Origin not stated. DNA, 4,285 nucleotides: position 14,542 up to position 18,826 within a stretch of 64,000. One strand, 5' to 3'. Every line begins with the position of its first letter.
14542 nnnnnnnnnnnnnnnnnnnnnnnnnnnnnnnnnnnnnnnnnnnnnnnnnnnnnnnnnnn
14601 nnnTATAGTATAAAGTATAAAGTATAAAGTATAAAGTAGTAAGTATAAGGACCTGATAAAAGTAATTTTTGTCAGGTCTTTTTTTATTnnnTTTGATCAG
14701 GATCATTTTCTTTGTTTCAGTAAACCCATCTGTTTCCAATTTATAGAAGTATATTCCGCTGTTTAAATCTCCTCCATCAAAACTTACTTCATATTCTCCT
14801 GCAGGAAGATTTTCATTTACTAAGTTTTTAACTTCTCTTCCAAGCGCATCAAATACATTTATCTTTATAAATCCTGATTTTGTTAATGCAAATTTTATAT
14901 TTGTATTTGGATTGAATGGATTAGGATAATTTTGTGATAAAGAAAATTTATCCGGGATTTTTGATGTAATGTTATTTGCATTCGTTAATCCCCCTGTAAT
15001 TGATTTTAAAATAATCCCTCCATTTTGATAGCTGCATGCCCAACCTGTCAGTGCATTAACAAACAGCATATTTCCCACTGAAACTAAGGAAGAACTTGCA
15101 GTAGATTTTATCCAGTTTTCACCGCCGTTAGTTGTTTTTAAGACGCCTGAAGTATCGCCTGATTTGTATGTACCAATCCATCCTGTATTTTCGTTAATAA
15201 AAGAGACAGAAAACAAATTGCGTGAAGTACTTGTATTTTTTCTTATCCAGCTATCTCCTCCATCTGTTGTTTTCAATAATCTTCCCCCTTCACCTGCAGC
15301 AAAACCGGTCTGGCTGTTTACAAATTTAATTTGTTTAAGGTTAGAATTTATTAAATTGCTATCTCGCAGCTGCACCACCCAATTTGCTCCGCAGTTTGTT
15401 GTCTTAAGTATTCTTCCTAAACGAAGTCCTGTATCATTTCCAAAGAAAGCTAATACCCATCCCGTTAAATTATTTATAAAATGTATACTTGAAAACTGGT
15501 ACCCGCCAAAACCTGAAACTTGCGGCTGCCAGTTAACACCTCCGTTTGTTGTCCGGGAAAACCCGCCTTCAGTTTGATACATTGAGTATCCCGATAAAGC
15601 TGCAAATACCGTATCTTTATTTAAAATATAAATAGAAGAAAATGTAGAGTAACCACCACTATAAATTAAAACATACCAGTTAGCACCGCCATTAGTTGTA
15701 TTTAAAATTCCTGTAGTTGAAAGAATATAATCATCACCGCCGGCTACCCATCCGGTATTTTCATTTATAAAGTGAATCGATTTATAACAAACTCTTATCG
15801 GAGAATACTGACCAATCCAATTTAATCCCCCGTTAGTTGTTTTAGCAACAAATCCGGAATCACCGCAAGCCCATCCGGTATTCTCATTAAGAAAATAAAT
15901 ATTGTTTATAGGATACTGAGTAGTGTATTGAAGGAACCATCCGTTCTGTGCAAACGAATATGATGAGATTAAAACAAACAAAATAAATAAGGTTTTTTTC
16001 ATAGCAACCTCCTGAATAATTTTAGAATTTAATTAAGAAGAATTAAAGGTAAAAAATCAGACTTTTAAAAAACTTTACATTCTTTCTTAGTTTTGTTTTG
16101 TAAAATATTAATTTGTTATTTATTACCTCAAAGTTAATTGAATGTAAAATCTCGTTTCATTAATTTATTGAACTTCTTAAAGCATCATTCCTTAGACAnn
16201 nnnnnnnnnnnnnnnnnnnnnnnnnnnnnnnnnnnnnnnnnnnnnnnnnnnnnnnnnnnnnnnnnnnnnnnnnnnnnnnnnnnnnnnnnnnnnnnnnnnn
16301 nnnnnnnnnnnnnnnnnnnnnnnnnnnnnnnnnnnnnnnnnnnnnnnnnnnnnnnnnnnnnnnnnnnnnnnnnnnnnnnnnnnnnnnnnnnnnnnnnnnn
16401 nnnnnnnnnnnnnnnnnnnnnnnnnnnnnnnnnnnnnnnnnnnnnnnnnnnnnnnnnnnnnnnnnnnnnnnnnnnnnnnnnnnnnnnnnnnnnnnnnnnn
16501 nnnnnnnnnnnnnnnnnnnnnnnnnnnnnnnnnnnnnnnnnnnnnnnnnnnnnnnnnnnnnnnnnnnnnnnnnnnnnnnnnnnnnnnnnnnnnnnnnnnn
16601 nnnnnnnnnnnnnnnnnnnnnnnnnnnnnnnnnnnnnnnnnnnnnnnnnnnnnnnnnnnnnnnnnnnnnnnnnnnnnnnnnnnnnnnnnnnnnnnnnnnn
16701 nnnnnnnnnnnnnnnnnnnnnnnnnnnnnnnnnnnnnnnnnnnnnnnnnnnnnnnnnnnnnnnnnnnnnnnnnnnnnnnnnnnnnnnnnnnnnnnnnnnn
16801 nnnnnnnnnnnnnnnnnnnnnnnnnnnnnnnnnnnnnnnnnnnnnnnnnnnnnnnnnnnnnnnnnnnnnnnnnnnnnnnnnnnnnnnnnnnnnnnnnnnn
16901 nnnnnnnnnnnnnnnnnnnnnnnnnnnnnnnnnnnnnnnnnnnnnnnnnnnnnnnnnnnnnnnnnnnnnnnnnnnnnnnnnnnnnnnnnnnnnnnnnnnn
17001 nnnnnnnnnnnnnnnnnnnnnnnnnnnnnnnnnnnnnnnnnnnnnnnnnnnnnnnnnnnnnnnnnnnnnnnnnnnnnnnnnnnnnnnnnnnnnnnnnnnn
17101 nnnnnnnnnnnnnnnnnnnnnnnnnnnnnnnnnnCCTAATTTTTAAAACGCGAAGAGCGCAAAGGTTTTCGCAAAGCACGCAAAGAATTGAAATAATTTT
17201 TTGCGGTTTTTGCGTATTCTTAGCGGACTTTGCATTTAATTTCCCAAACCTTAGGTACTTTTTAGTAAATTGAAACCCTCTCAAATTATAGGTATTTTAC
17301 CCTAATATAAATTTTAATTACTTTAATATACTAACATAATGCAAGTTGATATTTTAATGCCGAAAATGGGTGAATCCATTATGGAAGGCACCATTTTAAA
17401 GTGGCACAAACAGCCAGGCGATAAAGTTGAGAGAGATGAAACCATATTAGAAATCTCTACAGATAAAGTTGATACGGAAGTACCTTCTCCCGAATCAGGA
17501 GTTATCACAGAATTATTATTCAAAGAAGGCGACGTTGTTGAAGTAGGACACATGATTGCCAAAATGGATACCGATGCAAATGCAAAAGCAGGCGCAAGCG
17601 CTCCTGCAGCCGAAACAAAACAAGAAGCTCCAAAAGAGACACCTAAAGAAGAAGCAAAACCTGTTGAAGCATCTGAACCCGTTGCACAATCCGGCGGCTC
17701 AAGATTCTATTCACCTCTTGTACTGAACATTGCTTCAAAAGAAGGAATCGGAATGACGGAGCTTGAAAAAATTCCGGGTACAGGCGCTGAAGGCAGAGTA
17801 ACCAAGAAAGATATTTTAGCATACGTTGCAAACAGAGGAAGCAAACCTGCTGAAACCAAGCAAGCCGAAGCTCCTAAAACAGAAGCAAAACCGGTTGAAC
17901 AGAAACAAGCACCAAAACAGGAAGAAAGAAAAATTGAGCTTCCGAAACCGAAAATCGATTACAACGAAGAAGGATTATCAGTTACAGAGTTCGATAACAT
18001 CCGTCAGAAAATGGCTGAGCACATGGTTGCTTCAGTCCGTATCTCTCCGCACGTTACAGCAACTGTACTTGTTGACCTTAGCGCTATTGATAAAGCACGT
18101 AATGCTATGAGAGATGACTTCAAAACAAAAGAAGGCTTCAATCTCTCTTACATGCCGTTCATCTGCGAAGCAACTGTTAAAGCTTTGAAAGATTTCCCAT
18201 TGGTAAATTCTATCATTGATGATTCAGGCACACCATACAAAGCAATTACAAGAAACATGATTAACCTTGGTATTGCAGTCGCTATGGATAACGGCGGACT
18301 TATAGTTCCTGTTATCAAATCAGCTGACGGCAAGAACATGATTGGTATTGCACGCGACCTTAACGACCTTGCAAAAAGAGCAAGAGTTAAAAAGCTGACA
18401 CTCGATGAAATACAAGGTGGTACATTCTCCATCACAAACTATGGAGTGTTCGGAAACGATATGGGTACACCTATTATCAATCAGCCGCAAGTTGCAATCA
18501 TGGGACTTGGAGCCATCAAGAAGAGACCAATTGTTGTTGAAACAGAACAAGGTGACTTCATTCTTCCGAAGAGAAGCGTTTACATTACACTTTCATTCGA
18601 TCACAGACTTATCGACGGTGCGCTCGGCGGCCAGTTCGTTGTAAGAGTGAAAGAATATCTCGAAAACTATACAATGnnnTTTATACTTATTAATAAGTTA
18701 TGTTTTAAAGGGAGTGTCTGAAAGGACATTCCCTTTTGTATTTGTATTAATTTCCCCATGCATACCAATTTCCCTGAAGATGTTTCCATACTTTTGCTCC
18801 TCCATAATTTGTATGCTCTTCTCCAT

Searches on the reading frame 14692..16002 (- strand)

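Call 73: search_protein_families(library=pfam, proteins=[window:14692-16002:-], max_evalue=0.00001)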
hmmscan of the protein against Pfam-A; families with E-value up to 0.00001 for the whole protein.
window:14692-16002:- (437 aa): 2 families
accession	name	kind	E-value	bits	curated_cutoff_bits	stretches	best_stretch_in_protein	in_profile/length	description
PF14870.12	PSII_BNR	-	4.2e-16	59.5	27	2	218-306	16-103/303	Photosynthesis system II assembly factor YCF48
PF18962.6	Por_Secre_tail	-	1.6e-11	44.7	27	1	359-434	2-74/75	Secretion system C-terminal sorting domain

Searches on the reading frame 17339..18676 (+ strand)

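Call 73: search_protein_families(library=pfam, proteins=[window:17339-18676:+], max_evalue=0.00001)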
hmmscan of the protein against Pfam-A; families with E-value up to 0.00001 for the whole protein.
window:17339-18676:+ (446 aa): 3 families
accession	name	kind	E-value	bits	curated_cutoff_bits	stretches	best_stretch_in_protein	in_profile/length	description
PF00198.28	2-oxoacid_dh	-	7.6e-72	241.9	23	1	215-444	6-227/232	2-oxoacid dehydrogenases acyltransferase (catalytic domain)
PF00364.28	Biotin_lipoyl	-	8.6e-22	77.2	22.1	1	4-76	2-73/73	Biotin-requiring enzyme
PF02817.22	E3_binding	-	4.1e-09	36.9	23.7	1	123-160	2-36/36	e3 binding domain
